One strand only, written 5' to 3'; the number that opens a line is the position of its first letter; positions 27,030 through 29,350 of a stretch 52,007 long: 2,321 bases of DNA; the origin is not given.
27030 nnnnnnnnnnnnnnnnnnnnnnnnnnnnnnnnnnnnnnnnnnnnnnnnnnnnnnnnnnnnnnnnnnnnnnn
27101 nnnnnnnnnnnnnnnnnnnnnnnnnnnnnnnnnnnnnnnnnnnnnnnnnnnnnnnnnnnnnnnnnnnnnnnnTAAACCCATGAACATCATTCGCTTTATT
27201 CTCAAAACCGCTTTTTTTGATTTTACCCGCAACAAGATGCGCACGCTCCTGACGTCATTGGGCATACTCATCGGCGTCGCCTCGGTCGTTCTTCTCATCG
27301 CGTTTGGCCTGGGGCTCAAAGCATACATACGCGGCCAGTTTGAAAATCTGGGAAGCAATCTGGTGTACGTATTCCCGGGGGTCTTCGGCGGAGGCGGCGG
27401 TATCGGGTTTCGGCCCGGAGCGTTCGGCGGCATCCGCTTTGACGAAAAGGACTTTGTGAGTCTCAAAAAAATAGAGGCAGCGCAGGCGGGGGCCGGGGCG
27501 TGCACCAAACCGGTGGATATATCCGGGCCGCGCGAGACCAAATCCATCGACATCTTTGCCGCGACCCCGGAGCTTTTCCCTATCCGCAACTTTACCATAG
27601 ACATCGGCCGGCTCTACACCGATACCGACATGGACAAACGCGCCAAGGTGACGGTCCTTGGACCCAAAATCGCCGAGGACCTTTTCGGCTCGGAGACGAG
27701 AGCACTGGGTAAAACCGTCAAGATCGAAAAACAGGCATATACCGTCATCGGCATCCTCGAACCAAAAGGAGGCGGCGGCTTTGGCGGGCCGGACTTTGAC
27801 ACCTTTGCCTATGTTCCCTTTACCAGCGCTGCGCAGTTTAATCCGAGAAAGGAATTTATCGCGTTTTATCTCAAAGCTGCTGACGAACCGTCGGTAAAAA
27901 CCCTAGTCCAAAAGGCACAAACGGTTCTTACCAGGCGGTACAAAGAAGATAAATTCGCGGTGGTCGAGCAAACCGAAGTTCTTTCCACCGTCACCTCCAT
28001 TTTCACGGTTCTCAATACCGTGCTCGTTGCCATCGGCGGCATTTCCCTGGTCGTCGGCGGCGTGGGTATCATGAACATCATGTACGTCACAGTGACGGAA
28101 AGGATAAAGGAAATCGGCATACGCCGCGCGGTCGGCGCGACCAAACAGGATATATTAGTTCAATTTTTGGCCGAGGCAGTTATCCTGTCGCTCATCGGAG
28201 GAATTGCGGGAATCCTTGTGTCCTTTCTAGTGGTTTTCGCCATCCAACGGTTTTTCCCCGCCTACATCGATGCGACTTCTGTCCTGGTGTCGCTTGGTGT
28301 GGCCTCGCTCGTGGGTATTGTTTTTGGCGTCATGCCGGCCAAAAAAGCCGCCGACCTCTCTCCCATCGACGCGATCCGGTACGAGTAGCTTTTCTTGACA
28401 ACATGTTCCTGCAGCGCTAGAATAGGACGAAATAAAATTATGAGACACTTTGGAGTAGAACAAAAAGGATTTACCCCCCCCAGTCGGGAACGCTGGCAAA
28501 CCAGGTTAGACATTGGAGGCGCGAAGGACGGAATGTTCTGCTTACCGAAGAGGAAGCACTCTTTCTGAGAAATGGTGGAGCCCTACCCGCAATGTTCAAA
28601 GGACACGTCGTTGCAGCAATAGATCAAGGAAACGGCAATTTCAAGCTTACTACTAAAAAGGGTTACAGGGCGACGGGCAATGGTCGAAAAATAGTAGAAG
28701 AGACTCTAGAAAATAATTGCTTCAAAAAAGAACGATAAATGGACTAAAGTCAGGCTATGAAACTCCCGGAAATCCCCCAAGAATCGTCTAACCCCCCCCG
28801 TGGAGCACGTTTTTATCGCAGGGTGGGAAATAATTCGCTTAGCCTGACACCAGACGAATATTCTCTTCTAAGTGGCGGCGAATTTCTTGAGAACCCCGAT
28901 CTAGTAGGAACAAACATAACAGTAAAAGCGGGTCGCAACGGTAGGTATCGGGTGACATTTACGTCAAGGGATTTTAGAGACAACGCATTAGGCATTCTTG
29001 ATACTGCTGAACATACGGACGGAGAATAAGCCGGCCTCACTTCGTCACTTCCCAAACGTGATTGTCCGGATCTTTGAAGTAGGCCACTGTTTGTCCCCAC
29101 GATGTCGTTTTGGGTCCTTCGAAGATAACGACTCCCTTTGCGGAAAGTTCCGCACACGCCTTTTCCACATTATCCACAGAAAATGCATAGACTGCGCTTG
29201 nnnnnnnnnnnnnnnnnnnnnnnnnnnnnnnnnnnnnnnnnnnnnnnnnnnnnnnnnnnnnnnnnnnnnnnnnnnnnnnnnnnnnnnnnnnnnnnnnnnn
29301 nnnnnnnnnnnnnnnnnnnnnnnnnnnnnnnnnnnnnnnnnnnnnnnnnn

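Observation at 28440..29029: Two tandem paralogous small genes, each with a C8 homopolymer at codons 12-14; one in frame, one out of frame (candidate phase-variable pair)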

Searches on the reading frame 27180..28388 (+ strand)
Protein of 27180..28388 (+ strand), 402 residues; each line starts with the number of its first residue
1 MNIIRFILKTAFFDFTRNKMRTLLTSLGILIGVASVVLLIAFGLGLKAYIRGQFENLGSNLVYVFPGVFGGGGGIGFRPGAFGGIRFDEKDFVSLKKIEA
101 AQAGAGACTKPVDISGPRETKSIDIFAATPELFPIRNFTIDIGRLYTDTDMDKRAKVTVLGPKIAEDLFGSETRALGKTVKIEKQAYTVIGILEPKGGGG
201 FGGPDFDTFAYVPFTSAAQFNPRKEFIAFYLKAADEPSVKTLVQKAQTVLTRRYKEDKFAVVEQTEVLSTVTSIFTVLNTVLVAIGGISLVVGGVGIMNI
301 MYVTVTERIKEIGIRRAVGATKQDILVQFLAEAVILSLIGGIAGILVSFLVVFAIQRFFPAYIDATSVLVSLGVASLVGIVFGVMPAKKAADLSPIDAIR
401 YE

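Call 11: find_related_loci(query=window:27180-28385:+, collection=genome_contigs, flank=6000)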
Query window:27180-28385:+ (402 aa) in genome_contigs; peptide patterns used: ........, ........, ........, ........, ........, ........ (x = any residue, [..] = any of these).
599 stretches matched a pattern (row limit reached: there are more); 557 encode a relative of the query (tblastn E <= 1e-3); the best 80 are kept; 80 distinct loci.
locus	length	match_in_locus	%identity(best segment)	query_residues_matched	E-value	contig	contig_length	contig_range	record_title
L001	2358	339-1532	62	1-402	3e-176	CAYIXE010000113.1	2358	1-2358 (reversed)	MAG TPA_asm: uncultured Gammaproteobacteria bacterium isolate ERP119705_co7_214 genome assembly, contig: NODE_34859_leng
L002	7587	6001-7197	61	1-402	3e-152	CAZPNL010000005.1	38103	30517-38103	MAG TPA_asm: uncultured Gammaproteobacteria bacterium isolate SRP342105_co2_196 genome assembly, contig: NODE_1048_lengt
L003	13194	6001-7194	67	1-402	9e-172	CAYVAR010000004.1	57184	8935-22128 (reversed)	MAG TPA_asm: uncultured Gammaproteobacteria bacterium isolate binchicken_co110_1166 genome assembly, contig: NODE_1357_l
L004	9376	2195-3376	57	6-402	3e-142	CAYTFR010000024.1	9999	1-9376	MAG TPA_asm: uncultured Gammaproteobacteria bacterium isolate binchicken_co275_500 genome assembly, contig: NODE_10774_l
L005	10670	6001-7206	55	1-402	2e-140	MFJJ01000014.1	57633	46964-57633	MAG: Candidatus Gottesmanbacteria bacterium RIFCSPHIGHO2_01_FULL_46_14 rifcsphigho2_01_scaffold_1741, whole genome shotg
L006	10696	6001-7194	60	6-402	2e-137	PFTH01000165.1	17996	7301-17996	MAG: Candidatus Roizmanbacteria bacterium CG_4_9_14_0_8_um_filter_34_12 CG_4_9_14_0.8_um_filter_scaffold_2015_c, whole g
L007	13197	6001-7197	54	1-402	3e-137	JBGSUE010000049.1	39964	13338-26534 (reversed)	MAG: Patescibacteria group bacterium isolate JTS-AC425 k141_3260850, whole genome shotgun sequence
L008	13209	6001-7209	57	1-402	2e-136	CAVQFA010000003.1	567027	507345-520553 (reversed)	MAG: Candidatus Gottesmanbacteria bacterium isolate MFD05942.bin.1.211 genome assembly, contig: contig_16765, whole geno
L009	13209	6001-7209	59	1-402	7e-146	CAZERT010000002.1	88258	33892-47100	MAG TPA_asm: uncultured Gammaproteobacteria bacterium isolate binchicken_co22_129 genome assembly, contig: NODE_259_leng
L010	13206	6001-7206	53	1-402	7e-128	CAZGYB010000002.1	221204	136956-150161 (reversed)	MAG TPA_asm: uncultured Gammaproteobacteria bacterium isolate SRP173033_co2_14 genome assembly, contig: NODE_10_length_2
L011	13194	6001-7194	54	1-402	8e-127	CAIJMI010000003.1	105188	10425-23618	Candidatus Gottesmanbacteria bacterium isolate LaPlata-b_bin-0620 genome assembly, contig: bin-0620:3/5, whole genome sh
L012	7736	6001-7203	52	1-402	9e-125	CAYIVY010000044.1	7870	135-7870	MAG TPA_asm: uncultured Gammaproteobacteria bacterium isolate ERP119705_co8_91 genome assembly, contig: NODE_9149_length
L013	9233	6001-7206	53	1-402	3e-122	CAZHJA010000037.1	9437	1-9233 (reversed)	MAG TPA_asm: uncultured Gammaproteobacteria bacterium isolate binchicken_co181_24 genome assembly, contig: NODE_14815_le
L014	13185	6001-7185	53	7-402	3e-118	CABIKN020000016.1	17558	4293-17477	Candidatus Roizmanbacteria bacterium isolate CandRoiz1 genome assembly, contig: CANDROIZ_Contig_23, whole genome shotgun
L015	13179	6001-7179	48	4-402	9e-118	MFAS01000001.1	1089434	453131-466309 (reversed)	MAG: Candidatus Collierbacteria bacterium RIFOXYD2_FULL_45_13 RIFOXYD2_FULL_OP11_Collierbacteria_45_13, whole genome sho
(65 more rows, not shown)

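Call 35: find_encoding_contigs(protein=window:27180-28388:+, flank=3000, max_places=10)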
Protein window:27180-28388:+ (402 aa): no gene with exactly this product is on record in the collection.

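Call 37: list_cluster_members(proteins=[P0001, window:27180-28385:+, window:29429-32146:-])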
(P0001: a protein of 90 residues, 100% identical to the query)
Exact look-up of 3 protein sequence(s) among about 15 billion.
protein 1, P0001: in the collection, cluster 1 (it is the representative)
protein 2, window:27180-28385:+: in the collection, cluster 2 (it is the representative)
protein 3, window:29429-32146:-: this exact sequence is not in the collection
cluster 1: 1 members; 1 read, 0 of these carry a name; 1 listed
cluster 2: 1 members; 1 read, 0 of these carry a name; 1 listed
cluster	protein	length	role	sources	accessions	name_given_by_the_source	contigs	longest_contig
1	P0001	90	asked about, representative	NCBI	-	-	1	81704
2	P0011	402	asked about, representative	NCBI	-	-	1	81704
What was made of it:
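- On Simple-sequence-repeat contingency locus (phase variation by slipped-strand mispairing): ORF2 and the neighbouring permease are singleton clusters from one NCBI contig (call 37).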

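Call 38: find_related_loci(query=window:27180-28385:+, collection=metagenome_contigs, flank=4000)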
Query window:27180-28385:+ (402 aa) in metagenome_contigs; peptide patterns used: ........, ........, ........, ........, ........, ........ (x = any residue, [..] = any of these).
600 stretches matched a pattern (row limit reached: there are more); 538 encode a relative of the query (tblastn E <= 1e-3); the best 80 are kept; 80 distinct loci.
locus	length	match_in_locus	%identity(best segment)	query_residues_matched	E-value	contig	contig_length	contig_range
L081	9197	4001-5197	70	1-402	2e-169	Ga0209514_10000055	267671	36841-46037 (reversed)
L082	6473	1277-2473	63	1-402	4e-162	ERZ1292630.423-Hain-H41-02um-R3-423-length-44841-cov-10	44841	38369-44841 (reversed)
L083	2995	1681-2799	66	1-402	1e-161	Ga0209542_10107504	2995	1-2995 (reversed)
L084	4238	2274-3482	59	1-402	6e-146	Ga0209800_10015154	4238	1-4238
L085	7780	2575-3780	55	1-402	3e-141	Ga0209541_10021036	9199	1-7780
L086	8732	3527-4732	55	1-402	3e-141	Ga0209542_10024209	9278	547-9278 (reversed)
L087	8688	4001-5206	55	1-402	1e-140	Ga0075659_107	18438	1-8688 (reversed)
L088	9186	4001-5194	60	6-402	1e-137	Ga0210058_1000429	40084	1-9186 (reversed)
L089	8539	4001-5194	60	6-402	1e-137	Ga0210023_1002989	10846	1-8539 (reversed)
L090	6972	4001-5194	60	6-402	1e-137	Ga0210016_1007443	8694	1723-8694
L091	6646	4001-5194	60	6-402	1e-137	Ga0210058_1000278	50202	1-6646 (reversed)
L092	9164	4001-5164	57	15-402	2e-136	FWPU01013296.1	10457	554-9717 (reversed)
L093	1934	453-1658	58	1-402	6e-145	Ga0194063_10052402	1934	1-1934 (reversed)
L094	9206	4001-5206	57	1-402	1e-134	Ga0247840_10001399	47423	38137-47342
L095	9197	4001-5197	55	6-402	7e-134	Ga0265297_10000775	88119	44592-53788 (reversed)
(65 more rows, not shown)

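Call 48: search_protein_families(library=pfam, proteins=[window:27180-28385:+], max_evalue=0.001)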
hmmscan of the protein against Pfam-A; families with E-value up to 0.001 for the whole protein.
window:27180-28385:+ (402 aa): 2 families
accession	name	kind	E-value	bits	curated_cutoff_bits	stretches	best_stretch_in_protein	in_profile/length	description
PF12704.14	MacB_PCD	-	1.1e-37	130.8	27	1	22-247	1-205/207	MacB-like periplasmic core domain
PF02687.27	FtsX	-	1.2e-17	64.5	25.5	1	284-395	2-120/120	FtsX-like permease C-terminal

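Call 53: search_protein_families(library=ncbifam, proteins=[window:27180-28385:+], max_evalue=0.001)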
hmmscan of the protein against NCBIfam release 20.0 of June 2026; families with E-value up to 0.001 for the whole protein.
window:27180-28385:+ (402 aa): 9 families
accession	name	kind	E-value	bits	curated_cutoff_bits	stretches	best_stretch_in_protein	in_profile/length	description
NF007826.0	PRK10535.1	equivalog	6.1e-58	196.6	966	1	7-400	257-646/648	macrolide ABC transporter ATP-binding protein/permease MacB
TIGR03434.1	ADOP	subfamily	1.1e-36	126.3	622.3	1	93-400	79-400/803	ADOP family duplicated permease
TIGR02212.1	lolCE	equivalog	1.7e-11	43.7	362.45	1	179-402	176-411/411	lipoprotein-releasing ABC transporter permease subunit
NF038346.1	FtsX_actino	exception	1.9e-10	40.6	250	1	260-379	161-290/308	permease-like cell division protein FtsX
TIGR00439.2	FtsX_Gneg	equivalog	9.1e-07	28.4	255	1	265-370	153-258/292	permease-like cell division protein FtsX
NF038347.1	FtsX_Gpos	exception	2.8e-06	26.9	225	1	229-353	124-242/296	permease-like cell division protein FtsX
TIGR01654.1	bact_immun_7tm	subfamily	3.1e-05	22.6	189.35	1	240-372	133-260/681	bacteriocin-associated integral membrane protein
NF038008.1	ABC_perm_DarB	equivalog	0.00018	19.6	700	0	268-355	264-349/777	darobactin export ABC transporter permease subunit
TIGR01185.1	devC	equivalog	0.00024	20.2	290.35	1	284-364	262-345/380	ABC transporter permease DevC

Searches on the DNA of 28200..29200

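Call 61: search_rna_families(source=window, start=28200, end=29200, threshold=evalue, max_evalue=1)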
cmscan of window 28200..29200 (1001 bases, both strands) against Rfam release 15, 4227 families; matches with E-value up to 1: 0.
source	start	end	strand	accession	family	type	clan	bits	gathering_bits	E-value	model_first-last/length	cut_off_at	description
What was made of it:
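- There is no Rfam match (call 61).
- Tried and rejected: There is no Rfam family in 28200-29200 (call 61).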

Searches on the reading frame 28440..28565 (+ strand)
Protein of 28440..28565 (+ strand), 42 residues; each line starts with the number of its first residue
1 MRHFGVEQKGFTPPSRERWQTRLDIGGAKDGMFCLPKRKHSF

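Call 78: search_protein_families(library=padloc, proteins=[window:28440-28565:+], max_evalue=10)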
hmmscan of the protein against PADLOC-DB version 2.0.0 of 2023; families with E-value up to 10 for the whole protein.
seq(42 aa): 0 families

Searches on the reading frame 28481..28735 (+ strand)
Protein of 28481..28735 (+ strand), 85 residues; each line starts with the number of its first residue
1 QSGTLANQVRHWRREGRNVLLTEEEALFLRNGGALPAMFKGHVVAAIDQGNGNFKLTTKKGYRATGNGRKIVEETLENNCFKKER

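Call 56: predict_structure(alignment_id=A3)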
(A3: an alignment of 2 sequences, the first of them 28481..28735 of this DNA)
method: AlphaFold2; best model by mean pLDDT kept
length: 85 residues; sequences in the alignment: 2
mean_pLDDT: 55.3   pTM: 0.43
mean pLDDT of the five models: 55.3, 44.1, 39.3, 39.2, 38.7
residues with pLDDT >= 90: 0; 70-90: 0; 50-70: 60; < 50: 25
segments of 3 or more residues with pLDDT < 50: 1-11, 73-85
pLDDT, mean of each block of 10 residues (from residue 1): 39 57 66 55 63 66 61 45 35
secondary structure, 60 per line:
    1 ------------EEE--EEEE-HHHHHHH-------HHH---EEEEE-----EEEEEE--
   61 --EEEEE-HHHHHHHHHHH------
elements in order: E13-15 E18-21 H23-29 E43-47 E53-58 E63-67 H69-79

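Call 60: fold_search(model_id=the predicted structure, library=pdb)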
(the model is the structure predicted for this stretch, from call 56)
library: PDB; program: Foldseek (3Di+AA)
matches with E <= 10: 581; with E <= 0.001: 0
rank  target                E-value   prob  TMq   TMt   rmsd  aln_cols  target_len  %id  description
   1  9yp4_A                5.2e-01  0.09  0.22  0.03  11.3        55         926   20  Cryo-EM structure of human beta-cardiac myosin bound to omecamtiv mecarbil in the interacting-heads motif and S2-FH do (released 2026-04-08)
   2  6mxx_C                6.7e-01  0.25  0.25  0.19   3.1        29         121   28  Structure of 53BP1 tandem Tudor domains in complex with small molecule UNC2991 (released 2019-11-27)
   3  7o0j                  8.7e-01  0.09  0.27  0.20   6.0        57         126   19  High resolution structure of recombinant chichen liver Bile Acid Binding Protein (cL-BABP) (released 2021-05-12)
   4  9yop_A                8.7e-01  0.07  0.20  0.03  11.5        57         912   21  Cryo-EM structure of human beta-cardiac myosin in the interacting-heads motif and S2-FH docked state (released 2026-04-08)
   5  4l0j                  9.2e-01  0.08  0.23  0.11   8.4        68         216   15  Structure of a translocation signal domain mediating conjugative transfer by type IV secretion systems (released 2013-06-19)
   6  2rd1_B                1.1e+00  0.21  0.23  0.32   2.9        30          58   20  X-Ray structure of the protein Q7CQI7. Northeast Structural Genomics Consortium target StR87A (released 2007-10-09)
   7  1xni_A                1.1e+00  0.10  0.21  0.16   3.6        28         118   28  Tandem Tudor Domain of 53BP1 (released 2004-11-30)
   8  9f0x_H                1.1e+00  0.08  0.24  0.10   8.8        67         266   12  CryoEM structure of the F plasmid relaxosome in its pre-initiation state, derived from the ds-27_+143-R Locally-refine (released 2025-06-04)
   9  6npb_B                1.2e+00  0.13  0.33  0.10   7.4        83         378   20  X-ray crystal structure of TmpA, 2-trimethylaminoethylphosphonate hydroxylase, with Fe and 2OG (released 2019-03-06)
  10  1ukf                  1.2e+00  0.11  0.31  0.16  10.9        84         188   11  Crystal Structure of Pseudomonas Avirulence Protein AvrPphB (released 2003-12-09)
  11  9r6b_I                1.3e+00  0.12  0.30  0.06  10.0        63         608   16  CPS secretion pathway Wza-Wzc (Conf 4) (released 2026-03-04)
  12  7b1a_A                1.3e+00  0.11  0.28  0.05   9.6        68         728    9  Myosin-II-AA mutant motor domain (released 2021-01-13)
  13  9yp9_A                1.3e+00  0.06  0.22  0.03  11.4        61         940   18  Cryo-EM structure of human beta-cardiac myosin bound to mavacamten in the interacting-heads motif and S2-FH docked sta (released 2026-04-08)
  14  8eom_A                1.4e+00  0.08  0.20  0.14   3.5        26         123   27  TUDOR DOMAIN OF TUMOR SUPPRESSOR P53BP1 WITH MFP-5973 (released 2023-01-18)
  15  8jiv_CA               1.4e+00  0.21  0.27  0.10   2.1        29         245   10  Atomic structure of wheat ribosome reveals unique features of the plant ribosomes (released 2024-03-27)
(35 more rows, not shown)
